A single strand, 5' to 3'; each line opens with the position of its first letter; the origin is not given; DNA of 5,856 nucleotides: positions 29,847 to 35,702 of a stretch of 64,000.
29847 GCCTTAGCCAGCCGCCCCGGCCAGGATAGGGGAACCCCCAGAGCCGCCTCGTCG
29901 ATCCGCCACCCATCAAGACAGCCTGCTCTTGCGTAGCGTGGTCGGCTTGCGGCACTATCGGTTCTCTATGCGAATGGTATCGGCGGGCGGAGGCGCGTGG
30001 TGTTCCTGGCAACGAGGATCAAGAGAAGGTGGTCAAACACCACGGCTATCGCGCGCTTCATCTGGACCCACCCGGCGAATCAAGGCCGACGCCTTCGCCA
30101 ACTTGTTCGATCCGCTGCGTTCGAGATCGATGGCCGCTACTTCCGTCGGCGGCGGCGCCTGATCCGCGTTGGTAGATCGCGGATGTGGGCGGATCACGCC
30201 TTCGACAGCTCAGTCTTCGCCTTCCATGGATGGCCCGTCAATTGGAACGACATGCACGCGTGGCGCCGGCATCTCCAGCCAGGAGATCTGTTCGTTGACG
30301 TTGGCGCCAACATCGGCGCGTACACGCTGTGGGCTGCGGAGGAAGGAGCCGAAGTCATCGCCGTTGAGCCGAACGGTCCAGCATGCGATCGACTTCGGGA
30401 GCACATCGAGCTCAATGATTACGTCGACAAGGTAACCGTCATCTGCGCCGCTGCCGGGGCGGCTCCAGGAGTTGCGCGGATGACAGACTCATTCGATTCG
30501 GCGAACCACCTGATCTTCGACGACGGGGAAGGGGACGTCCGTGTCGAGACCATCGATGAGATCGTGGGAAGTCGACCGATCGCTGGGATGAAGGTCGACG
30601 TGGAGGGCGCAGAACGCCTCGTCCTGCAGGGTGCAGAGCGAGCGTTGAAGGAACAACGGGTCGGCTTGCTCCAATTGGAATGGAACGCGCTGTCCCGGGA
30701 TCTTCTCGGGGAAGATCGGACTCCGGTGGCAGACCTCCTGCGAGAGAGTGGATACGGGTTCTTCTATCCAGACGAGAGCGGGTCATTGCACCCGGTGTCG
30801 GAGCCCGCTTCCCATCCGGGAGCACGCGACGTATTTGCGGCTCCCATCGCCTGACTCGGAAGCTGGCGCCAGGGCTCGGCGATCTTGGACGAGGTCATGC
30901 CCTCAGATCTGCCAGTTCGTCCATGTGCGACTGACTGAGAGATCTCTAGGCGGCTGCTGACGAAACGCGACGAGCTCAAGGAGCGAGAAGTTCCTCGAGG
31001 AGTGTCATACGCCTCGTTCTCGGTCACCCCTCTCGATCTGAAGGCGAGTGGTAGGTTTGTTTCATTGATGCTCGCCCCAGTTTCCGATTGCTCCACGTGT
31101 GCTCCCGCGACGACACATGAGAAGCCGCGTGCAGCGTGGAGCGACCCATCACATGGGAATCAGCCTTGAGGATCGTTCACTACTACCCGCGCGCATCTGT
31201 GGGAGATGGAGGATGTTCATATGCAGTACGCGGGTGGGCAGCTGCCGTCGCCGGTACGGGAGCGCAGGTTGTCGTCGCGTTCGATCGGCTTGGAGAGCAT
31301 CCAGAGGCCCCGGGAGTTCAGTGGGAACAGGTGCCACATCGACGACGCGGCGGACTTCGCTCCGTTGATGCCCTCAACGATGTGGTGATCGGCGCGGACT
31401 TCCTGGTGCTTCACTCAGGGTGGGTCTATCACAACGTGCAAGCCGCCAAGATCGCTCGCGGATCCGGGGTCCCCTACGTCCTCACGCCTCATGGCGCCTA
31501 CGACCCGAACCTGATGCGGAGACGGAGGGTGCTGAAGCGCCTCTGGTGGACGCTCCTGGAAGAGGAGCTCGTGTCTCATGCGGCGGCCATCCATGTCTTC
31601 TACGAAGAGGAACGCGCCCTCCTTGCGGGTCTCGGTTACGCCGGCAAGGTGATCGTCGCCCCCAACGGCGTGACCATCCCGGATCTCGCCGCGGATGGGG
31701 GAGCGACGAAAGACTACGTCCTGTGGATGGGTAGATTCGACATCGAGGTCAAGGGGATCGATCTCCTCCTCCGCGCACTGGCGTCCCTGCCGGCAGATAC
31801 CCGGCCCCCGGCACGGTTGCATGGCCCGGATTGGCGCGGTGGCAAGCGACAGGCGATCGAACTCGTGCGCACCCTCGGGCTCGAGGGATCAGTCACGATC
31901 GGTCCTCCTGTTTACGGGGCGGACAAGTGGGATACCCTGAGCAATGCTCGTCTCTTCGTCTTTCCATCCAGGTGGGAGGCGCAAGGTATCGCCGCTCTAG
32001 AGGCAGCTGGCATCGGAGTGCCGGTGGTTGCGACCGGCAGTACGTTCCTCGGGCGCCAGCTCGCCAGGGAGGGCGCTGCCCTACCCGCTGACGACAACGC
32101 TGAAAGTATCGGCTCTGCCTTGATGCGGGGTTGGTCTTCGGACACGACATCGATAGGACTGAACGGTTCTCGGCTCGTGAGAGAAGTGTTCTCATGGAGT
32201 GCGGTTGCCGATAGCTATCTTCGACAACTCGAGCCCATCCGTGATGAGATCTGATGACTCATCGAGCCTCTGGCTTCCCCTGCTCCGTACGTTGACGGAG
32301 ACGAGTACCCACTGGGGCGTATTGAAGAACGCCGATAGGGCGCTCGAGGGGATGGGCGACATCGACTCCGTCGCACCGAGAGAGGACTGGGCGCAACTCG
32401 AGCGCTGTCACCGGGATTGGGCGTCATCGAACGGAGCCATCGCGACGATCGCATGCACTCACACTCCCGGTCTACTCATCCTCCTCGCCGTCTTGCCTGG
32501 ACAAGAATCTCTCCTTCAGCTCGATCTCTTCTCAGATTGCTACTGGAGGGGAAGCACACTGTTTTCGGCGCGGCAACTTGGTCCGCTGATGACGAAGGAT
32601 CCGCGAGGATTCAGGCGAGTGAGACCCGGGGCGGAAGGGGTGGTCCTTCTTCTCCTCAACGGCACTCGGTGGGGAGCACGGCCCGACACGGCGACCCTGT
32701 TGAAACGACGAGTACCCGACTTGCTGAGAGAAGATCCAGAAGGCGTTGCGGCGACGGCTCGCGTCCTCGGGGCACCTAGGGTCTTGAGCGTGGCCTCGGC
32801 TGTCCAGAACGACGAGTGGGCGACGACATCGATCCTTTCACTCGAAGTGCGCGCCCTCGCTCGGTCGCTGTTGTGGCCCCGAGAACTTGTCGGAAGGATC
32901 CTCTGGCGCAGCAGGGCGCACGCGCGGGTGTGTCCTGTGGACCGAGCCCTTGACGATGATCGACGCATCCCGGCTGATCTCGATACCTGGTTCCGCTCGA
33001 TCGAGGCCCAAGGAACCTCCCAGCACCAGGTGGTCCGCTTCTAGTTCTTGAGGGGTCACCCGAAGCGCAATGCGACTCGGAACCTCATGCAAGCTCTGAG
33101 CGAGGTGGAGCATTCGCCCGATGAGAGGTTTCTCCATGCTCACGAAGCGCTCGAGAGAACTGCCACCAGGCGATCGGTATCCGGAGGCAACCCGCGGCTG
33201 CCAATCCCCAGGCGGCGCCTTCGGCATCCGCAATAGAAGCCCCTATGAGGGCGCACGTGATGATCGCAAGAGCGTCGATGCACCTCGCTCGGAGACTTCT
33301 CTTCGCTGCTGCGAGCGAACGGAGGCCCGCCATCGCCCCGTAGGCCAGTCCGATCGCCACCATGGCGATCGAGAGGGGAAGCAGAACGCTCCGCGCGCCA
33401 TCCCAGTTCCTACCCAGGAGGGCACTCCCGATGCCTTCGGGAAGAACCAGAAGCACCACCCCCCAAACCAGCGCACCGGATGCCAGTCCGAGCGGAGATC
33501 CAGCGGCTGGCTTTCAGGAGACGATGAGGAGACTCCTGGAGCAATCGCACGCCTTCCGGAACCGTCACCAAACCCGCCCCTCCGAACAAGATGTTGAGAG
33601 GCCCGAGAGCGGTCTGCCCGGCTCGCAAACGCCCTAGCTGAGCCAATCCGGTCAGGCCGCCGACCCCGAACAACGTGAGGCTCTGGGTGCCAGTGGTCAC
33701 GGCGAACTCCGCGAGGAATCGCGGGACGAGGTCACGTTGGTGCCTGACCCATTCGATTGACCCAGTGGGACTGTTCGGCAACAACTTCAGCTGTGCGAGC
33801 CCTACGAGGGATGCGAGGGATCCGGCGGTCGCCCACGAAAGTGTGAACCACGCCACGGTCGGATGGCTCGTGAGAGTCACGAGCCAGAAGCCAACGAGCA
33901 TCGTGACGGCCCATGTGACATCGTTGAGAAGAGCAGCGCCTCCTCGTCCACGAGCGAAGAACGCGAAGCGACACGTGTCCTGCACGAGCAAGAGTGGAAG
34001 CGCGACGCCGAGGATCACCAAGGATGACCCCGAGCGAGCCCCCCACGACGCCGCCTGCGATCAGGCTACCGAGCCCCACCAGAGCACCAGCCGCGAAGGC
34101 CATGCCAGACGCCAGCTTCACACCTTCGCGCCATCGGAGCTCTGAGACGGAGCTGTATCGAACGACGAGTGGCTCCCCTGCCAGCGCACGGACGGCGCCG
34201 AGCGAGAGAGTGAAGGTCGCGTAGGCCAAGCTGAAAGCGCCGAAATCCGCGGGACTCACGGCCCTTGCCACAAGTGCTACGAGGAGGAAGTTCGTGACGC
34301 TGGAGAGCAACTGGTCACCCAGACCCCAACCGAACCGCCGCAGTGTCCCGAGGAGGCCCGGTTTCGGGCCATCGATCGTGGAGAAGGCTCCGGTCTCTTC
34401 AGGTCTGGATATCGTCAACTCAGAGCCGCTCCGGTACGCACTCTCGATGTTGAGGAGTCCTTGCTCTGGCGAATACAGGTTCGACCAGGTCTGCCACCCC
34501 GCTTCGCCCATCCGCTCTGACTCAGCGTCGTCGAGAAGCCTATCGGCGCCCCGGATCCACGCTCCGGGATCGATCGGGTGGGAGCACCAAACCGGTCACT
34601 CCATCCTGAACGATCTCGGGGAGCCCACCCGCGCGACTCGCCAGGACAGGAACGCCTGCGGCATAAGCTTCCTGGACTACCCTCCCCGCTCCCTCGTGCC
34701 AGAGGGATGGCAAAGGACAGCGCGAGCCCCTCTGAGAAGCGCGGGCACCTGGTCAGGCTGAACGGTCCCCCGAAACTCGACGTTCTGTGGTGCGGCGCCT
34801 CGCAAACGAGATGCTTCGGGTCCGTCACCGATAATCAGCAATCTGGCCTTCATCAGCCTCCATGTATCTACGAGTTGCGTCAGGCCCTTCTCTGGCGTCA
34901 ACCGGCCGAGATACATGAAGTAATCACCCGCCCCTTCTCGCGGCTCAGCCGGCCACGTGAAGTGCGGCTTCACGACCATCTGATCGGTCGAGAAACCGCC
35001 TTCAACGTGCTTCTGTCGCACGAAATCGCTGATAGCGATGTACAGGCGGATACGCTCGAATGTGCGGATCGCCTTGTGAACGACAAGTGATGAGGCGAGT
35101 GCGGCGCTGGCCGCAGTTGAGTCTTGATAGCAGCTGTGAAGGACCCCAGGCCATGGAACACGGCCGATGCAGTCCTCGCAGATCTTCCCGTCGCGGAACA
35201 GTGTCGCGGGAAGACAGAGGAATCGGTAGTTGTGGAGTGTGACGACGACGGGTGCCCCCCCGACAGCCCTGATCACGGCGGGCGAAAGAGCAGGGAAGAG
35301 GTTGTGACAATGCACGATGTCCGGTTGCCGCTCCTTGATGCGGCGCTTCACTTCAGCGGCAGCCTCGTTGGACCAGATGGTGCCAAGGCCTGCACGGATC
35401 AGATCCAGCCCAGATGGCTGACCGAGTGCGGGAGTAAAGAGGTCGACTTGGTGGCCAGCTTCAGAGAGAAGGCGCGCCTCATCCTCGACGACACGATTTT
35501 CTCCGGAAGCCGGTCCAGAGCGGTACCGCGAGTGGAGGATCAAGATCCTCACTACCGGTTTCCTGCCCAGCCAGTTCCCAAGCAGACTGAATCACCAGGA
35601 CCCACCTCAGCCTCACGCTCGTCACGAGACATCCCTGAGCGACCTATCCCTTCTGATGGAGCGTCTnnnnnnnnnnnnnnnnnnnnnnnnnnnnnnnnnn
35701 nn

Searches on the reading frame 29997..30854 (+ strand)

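Call 9: search_protein_families(library=pfam, proteins=[window:29997-30854:+], max_evalue=0.01)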
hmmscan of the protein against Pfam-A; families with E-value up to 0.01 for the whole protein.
window:29997-30854:+ (285 aa): 3 families
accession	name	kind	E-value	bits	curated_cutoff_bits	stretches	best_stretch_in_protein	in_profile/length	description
PF05050.19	Methyltransf_21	-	2.1e-15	57.7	22.7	1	101-253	1-171/173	Methyltransferase FkbM domain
PF02475.24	TRM5-TYW2_MTfase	-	0.00036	21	28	1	91-150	32-93/164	TRM5/TYW2 methyltransferase domain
PF08241.18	Methyltransf_11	-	0.0025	18.8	21.2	1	100-157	1-55/95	Methyltransferase domain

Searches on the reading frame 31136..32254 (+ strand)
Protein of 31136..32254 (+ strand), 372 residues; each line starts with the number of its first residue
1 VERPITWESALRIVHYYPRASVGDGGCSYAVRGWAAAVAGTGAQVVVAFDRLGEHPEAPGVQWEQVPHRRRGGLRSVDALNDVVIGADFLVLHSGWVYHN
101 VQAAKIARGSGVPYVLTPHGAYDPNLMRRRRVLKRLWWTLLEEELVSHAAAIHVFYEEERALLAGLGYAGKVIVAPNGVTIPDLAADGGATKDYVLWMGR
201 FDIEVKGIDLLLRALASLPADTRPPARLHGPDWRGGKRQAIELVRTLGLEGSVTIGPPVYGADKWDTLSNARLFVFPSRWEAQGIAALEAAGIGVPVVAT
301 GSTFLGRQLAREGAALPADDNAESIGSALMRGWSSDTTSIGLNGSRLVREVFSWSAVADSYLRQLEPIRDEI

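Call 9: search_protein_families(library=pfam, proteins=[window:31136-32254:+], max_evalue=0.01)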
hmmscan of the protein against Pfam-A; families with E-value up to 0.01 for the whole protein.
window:31136-32254:+ (372 aa): 6 families
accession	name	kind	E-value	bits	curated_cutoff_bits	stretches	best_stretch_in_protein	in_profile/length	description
PF00534.26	Glycos_transf_1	-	3.2e-17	63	26.4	1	191-309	14-131/172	Glycosyl transferases group 1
PF13692.12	Glyco_trans_1_4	-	1.4e-16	61.5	27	1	194-329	3-136/142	Glycosyl transferases group 1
PF13579.12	Glyco_trans_4_4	-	1.4e-14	55.2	29.7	1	25-178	1-158/158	Glycosyl transferase 4-like domain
PF20706.3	GT4-conflict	-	2.7e-12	46.8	26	1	190-319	195-327/385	Family 4 Glycosyltransferase in conflict systems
PF13439.12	Glyco_transf_4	-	8.7e-10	39.3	28.5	1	25-179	2-166/170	Glycosyltransferase Family 4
PF13524.12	Glyco_trans_1_2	-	0.0082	16.5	25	0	211-325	5-105/144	Glycosyl transferase-like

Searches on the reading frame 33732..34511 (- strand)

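Call 9: search_protein_families(library=pfam, proteins=[window:33732-34511:-], max_evalue=0.01)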
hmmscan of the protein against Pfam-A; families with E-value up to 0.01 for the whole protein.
window:33732-34511:- (259 aa): 1 family
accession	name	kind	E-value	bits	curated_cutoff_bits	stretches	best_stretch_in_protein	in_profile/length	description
PF01943.22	Polysacc_synt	-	0.0035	17.2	28.2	1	66-148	11-91/274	Polysaccharide biosynthesis protein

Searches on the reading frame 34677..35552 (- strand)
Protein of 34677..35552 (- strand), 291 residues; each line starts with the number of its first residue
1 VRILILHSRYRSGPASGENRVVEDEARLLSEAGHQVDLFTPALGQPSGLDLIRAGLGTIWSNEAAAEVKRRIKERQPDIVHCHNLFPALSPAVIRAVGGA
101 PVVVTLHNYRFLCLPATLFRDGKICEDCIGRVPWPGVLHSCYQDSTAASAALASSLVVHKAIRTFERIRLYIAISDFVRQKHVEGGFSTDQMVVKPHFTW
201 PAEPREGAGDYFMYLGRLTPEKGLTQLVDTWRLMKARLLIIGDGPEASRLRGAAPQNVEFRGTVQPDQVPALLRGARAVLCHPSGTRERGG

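Call 9: search_protein_families(library=pfam, proteins=[window:34677-35552:-], max_evalue=0.01)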
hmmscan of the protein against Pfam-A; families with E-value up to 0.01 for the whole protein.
window:34677-35552:- (291 aa): 6 families
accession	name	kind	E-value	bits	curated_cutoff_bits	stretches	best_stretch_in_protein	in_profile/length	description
PF13439.12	Glyco_transf_4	-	1.4e-16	61.4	28.5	1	17-194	3-161/170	Glycosyltransferase Family 4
PF13579.12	Glyco_trans_4_4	-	1.1e-12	49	29.7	1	17-196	2-156/158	Glycosyl transferase 4-like domain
PF13692.12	Glyco_trans_1_4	-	5.2e-09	36.9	27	1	211-284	3-84/142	Glycosyl transferases group 1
PF00534.26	Glycos_transf_1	-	4.4e-08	33.3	26.4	1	210-288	16-103/172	Glycosyl transferases group 1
PF08323.17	Glyco_transf_5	-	3.6e-06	27.3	22.7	1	62-111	115-170/239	Starch synthase catalytic domain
PF13477.12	Glyco_trans_4_2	-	0.00022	21.9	23.4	1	64-108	62-108/139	Glycosyl transferase 4-like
